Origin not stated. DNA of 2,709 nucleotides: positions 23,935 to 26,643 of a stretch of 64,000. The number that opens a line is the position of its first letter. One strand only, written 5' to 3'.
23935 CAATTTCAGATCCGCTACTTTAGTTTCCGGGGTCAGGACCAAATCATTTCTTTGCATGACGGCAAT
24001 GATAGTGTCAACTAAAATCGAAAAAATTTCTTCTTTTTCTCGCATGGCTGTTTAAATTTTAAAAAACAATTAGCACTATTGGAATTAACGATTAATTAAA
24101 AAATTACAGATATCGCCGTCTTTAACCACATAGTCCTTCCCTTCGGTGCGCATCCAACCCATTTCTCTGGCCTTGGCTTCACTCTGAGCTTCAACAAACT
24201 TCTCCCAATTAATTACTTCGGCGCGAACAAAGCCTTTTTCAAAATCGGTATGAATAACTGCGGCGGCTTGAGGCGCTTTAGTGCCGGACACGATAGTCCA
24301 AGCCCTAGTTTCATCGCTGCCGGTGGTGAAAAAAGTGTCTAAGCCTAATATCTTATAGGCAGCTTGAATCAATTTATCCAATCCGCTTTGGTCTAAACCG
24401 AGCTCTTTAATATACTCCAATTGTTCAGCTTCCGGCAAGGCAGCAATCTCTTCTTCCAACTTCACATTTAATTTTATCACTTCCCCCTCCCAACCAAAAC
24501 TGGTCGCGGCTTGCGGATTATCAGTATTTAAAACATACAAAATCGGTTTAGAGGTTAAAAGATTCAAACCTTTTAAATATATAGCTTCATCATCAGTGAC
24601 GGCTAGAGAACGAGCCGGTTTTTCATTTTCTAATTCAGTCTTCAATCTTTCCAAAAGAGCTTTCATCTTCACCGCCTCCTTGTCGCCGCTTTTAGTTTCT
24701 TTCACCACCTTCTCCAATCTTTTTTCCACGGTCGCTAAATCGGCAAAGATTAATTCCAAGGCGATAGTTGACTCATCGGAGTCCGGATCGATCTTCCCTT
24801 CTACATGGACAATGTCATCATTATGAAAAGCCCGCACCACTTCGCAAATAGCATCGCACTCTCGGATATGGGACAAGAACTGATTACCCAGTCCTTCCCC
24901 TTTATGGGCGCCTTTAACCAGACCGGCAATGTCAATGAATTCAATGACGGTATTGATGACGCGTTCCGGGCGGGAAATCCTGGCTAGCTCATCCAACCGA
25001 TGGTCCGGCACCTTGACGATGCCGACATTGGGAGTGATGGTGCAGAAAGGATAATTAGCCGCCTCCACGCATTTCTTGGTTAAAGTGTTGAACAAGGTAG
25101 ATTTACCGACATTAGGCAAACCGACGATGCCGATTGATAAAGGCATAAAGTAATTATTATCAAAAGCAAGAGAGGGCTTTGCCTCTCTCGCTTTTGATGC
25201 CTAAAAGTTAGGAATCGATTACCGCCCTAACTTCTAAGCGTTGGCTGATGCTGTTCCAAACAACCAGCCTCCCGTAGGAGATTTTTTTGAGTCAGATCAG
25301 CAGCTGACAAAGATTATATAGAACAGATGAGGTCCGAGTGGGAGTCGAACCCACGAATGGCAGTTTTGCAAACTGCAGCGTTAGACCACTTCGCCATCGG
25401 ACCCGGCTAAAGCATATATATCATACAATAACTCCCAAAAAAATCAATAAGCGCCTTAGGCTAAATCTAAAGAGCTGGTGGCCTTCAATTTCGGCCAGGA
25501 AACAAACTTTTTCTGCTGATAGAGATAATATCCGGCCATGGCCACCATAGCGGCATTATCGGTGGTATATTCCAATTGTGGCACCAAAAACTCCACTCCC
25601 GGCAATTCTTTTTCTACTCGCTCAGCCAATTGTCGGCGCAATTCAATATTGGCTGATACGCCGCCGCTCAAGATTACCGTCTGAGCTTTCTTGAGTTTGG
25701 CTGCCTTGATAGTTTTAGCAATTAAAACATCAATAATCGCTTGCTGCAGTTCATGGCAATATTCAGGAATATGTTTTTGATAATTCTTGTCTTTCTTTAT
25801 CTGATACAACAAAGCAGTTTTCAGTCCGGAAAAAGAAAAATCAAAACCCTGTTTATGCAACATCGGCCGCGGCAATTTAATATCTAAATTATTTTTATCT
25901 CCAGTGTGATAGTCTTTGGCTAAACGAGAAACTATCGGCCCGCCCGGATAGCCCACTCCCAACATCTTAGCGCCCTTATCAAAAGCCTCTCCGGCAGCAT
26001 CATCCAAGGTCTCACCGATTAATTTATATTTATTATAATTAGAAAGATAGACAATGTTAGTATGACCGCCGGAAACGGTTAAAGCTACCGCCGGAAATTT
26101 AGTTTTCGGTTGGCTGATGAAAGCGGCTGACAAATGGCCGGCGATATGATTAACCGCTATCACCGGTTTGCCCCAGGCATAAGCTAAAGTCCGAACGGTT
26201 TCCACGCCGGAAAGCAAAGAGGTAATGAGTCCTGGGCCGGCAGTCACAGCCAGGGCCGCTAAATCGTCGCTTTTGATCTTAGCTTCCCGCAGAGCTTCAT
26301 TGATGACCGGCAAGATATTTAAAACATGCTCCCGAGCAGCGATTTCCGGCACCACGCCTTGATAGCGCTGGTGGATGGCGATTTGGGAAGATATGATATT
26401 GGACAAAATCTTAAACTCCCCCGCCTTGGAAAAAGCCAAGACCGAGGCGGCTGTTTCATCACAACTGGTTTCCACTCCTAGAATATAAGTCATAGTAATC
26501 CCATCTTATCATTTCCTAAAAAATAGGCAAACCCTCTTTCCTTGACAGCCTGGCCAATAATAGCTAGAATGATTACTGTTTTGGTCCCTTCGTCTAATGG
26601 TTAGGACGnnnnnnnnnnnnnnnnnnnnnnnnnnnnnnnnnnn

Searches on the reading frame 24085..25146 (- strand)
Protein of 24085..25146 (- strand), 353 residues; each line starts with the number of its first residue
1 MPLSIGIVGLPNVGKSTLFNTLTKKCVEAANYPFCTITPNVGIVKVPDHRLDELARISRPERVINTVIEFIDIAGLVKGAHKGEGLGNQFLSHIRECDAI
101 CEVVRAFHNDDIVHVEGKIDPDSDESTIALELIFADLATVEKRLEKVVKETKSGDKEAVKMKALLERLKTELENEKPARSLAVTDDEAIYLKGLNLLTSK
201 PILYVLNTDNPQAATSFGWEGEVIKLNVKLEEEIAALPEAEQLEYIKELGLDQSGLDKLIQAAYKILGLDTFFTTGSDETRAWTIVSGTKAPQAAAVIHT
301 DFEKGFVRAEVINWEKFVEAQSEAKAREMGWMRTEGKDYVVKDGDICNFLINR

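Call 41: search_protein_families(library=pfam, proteins=[window:24085-25146:-], max_evalue=0.001)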
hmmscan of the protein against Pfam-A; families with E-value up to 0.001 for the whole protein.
window:24085-25146:- (353 aa): 3 families
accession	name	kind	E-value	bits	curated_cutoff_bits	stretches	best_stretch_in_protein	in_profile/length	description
PF06071.19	YchF-GTPase_C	-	1.6e-36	124.7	27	1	269-352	1-84/84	Protein of unknown function (DUF933)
PF01926.29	MMR_HSR1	-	5.4e-23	81.7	21.9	1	5-109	2-86/113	50S ribosome-binding GTPase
PF02421.24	FeoB_N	-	3.5e-08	33.5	27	1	5-49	3-47/156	Ferrous iron transport protein B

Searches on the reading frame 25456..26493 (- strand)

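Call 41: search_protein_families(library=pfam, proteins=[window:25456-26493:-], max_evalue=0.001)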
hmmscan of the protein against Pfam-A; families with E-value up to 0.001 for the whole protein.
window:25456-26493:- (345 aa): 2 families
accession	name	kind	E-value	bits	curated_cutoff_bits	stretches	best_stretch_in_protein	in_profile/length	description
PF00814.31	TsaD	-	5.9e-89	298.7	24.8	1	28-318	1-263/264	tRNA N6-adenosine threonylcarbamoyltransferase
PF22521.2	HypF_C_2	-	3.5e-06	27.4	27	1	227-296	151-220/241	Carbamoyltransferase, Kae1-like Domain, second subdomain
